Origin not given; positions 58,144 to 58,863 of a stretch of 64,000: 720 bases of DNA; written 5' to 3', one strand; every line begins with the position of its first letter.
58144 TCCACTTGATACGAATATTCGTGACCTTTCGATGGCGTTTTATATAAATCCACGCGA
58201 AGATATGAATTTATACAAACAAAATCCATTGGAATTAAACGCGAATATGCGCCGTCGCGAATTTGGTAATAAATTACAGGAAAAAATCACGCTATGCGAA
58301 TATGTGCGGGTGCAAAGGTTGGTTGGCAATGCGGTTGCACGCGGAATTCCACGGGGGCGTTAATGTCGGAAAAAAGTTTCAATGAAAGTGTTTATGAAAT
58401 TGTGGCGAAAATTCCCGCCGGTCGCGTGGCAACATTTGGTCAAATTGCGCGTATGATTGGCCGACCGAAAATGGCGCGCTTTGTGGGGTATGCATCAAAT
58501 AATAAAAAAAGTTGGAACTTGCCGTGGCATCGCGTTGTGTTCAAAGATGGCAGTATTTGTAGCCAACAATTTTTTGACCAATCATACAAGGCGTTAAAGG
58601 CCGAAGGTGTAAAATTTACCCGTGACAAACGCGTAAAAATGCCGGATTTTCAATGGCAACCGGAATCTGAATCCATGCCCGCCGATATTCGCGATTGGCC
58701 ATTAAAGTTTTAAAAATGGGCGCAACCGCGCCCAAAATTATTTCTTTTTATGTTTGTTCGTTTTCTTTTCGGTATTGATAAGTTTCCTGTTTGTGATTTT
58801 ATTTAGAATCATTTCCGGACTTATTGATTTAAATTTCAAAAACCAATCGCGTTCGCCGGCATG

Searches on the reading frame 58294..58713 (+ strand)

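Call 87: search_protein_families(library=pfam, proteins=[window:58294-58713:+], max_evalue=0.0001)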
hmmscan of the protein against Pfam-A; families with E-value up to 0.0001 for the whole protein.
window:58294-58713:+ (139 aa): 1 family
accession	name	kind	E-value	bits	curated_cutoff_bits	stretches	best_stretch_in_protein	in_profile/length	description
PF01035.26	DNA_binding_1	-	4.3e-21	75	27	1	29-106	2-81/81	6-O-methylguanine DNA methyltransferase, DNA binding domain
